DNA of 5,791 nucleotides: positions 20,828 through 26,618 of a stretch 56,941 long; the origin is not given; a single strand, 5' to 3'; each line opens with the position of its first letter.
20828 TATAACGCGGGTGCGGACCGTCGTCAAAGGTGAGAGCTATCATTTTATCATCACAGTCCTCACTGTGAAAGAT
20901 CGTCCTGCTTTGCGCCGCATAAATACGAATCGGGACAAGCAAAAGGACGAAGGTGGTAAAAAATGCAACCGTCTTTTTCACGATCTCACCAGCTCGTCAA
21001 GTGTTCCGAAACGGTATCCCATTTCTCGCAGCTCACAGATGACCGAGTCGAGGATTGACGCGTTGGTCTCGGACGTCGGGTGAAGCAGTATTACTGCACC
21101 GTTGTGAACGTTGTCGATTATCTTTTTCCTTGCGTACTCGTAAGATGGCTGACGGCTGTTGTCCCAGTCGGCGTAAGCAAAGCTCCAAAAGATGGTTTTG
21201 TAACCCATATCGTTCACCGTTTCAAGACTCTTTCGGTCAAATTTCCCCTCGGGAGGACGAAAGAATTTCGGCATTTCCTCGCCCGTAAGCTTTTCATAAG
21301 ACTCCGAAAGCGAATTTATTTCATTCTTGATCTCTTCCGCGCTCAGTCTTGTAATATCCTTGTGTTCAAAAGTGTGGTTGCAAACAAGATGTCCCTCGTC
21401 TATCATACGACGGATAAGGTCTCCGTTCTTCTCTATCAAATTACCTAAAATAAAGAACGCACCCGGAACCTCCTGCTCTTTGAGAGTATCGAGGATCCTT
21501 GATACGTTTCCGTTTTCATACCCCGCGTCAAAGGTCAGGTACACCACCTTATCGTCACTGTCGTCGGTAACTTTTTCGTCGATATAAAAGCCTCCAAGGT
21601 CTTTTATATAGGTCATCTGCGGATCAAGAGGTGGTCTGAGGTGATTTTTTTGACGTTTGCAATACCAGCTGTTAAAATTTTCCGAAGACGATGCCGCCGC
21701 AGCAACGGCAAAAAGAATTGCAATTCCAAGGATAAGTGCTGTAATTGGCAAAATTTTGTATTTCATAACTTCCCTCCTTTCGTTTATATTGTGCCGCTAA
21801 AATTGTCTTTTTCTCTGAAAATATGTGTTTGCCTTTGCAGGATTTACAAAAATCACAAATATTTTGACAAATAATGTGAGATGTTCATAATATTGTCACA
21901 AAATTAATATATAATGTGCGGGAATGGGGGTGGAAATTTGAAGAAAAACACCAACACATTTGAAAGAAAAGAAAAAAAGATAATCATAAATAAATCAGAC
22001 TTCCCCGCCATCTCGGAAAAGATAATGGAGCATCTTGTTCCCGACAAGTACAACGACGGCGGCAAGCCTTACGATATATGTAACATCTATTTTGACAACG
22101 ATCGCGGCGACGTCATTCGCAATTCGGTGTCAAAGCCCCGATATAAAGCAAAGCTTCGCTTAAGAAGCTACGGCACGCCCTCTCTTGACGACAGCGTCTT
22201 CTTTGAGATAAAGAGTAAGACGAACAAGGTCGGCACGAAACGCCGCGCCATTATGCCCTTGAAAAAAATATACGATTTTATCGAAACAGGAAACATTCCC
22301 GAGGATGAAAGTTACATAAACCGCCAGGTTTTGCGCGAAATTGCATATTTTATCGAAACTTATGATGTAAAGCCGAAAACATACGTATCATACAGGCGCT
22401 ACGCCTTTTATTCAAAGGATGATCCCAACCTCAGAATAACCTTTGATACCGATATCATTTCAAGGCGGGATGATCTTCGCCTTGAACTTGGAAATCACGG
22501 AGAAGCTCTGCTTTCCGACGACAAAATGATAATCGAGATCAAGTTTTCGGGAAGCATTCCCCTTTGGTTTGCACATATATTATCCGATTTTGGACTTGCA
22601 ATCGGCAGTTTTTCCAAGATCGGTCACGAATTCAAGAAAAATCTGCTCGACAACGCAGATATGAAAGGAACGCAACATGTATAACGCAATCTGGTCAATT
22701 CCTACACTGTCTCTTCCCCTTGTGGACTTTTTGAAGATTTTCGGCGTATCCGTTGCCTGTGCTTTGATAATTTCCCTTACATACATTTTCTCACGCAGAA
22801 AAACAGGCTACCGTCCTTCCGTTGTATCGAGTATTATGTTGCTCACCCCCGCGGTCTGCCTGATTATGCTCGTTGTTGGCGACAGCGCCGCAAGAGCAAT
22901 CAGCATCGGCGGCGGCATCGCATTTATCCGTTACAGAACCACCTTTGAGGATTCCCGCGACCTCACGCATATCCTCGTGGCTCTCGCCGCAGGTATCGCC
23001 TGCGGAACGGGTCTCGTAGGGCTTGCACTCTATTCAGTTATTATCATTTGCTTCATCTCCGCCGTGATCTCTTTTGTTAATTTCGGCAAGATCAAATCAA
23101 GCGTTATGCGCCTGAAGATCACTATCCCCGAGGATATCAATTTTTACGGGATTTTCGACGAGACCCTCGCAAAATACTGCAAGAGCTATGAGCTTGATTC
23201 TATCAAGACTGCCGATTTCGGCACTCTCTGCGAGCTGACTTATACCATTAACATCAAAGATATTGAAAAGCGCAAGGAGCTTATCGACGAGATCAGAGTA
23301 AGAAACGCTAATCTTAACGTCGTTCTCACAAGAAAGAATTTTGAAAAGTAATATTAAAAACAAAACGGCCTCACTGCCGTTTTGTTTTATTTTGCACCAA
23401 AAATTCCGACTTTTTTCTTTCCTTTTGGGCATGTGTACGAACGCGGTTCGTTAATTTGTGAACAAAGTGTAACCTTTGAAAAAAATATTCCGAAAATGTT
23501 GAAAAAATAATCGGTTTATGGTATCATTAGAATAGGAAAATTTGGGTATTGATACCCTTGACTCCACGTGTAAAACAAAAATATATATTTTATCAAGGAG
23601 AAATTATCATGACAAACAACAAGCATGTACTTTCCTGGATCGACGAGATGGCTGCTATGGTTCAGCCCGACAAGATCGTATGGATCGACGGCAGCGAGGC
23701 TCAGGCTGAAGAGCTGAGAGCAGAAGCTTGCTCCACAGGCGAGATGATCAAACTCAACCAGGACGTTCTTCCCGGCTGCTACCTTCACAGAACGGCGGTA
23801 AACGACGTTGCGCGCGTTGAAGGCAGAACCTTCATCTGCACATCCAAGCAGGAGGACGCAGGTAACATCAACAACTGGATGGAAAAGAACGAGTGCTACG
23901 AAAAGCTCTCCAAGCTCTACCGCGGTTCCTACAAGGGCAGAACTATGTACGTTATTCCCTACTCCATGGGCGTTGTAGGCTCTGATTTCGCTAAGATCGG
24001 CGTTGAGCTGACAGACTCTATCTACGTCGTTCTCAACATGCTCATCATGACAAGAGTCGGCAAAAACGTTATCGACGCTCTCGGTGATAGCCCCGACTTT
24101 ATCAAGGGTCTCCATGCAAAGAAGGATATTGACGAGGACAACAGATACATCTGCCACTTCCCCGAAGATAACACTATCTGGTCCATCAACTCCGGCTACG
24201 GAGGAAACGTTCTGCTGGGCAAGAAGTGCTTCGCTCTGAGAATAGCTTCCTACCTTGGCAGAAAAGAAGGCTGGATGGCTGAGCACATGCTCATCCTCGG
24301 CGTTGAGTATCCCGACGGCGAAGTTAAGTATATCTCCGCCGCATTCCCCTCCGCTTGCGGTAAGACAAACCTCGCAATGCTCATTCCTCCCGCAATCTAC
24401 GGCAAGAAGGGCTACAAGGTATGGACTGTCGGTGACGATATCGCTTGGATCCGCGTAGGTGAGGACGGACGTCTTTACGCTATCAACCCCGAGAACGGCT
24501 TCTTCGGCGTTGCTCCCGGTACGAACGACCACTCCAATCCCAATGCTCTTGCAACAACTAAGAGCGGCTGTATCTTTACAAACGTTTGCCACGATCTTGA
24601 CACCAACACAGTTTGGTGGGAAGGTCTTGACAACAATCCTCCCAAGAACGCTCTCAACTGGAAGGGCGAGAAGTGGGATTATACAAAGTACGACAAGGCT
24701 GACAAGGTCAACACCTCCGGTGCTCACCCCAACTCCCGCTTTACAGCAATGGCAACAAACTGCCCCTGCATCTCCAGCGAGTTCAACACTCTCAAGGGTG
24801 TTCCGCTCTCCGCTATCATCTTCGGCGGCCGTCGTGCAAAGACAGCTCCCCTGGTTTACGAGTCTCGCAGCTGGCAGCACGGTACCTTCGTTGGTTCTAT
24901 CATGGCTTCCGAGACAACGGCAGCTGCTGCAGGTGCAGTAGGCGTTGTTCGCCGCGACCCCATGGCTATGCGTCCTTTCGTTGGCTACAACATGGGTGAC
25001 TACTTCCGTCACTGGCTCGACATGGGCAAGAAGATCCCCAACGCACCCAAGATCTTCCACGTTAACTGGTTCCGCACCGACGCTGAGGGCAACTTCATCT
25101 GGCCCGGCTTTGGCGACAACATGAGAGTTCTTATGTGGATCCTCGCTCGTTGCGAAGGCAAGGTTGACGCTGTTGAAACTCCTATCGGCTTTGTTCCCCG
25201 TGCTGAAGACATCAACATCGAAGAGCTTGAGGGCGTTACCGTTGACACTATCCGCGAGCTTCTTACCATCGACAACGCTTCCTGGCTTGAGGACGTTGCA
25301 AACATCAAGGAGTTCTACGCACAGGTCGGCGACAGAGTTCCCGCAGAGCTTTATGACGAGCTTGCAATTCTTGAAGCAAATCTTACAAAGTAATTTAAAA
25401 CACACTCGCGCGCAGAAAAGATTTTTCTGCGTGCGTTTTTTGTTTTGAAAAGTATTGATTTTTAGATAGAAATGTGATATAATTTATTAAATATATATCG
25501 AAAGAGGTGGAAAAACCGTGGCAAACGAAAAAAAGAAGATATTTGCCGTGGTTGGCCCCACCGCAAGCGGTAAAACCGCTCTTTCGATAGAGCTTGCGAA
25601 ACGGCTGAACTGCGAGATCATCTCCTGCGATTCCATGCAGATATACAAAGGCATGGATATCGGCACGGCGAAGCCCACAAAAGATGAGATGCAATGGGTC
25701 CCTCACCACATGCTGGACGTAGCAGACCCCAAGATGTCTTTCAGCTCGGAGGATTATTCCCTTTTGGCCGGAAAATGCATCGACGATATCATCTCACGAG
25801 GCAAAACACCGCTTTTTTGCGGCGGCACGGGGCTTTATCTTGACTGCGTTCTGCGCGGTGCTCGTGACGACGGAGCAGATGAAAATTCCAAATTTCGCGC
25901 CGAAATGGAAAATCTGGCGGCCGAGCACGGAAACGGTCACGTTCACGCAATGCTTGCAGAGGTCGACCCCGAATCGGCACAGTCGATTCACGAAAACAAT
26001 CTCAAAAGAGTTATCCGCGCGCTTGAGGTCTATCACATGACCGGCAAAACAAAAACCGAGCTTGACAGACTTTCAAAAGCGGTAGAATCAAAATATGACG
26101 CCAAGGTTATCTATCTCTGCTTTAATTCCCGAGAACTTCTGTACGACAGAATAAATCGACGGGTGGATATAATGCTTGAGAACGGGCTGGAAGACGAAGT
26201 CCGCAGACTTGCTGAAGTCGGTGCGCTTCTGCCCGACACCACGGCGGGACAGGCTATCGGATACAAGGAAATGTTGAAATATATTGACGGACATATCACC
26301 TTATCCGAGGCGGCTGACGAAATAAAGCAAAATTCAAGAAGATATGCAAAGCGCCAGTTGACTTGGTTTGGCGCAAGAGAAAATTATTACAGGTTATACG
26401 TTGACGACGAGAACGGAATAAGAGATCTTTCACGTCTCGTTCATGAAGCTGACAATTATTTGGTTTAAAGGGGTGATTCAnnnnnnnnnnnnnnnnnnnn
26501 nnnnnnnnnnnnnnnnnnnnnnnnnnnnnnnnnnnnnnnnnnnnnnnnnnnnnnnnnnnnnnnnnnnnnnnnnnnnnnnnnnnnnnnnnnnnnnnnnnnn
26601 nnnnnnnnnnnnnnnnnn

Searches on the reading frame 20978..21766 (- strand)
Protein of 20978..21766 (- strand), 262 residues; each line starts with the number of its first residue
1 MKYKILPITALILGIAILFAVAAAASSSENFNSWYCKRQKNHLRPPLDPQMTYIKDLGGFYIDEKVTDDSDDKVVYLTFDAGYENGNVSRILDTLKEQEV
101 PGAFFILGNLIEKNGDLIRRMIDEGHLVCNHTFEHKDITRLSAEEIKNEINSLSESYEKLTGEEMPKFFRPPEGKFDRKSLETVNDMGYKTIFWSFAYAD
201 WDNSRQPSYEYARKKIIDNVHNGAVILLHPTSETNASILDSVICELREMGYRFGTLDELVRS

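Call 75: search_protein_families(library=pfam, proteins=[window:20978-21766:-], max_evalue=0.00001)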
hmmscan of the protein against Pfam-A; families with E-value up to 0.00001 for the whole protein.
window:20978-21766:- (262 aa): 1 family
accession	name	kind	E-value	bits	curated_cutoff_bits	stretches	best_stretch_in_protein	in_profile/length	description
PF01522.26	Polysacc_deac_1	-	1.1e-36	125.9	23.1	1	69-191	3-123/124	Polysaccharide deacetylase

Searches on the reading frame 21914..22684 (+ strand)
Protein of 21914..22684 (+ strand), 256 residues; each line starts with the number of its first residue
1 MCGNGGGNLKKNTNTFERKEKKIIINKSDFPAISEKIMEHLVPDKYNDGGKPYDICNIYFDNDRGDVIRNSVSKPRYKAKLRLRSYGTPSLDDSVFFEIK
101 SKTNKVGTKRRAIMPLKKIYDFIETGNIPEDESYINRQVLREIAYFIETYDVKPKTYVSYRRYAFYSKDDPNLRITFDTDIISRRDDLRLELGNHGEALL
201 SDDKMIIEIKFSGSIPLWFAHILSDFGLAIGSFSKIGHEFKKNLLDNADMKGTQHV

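Call 75: search_protein_families(library=pfam, proteins=[window:21914-22684:+], max_evalue=0.00001)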
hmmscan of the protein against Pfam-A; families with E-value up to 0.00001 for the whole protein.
window:21914-22684:+ (256 aa): 1 family
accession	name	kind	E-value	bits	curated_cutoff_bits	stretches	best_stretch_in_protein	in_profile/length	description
PF09359.15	VTC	-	2.5e-50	171.7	23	1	17-239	1-230/235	VTC domain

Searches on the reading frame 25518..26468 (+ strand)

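Call 75: search_protein_families(library=pfam, proteins=[window:25518-26468:+], max_evalue=0.00001)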
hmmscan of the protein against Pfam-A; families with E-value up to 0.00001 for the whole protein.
window:25518-26468:+ (316 aa): 2 families
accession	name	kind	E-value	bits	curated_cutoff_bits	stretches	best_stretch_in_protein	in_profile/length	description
PF01715.23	IPPT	-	3.6e-85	286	23.6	1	41-284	1-240/243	IPP transferase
PF01745.22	IPT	-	3e-10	40.3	20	1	7-60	2-55/233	Isopentenyl transferase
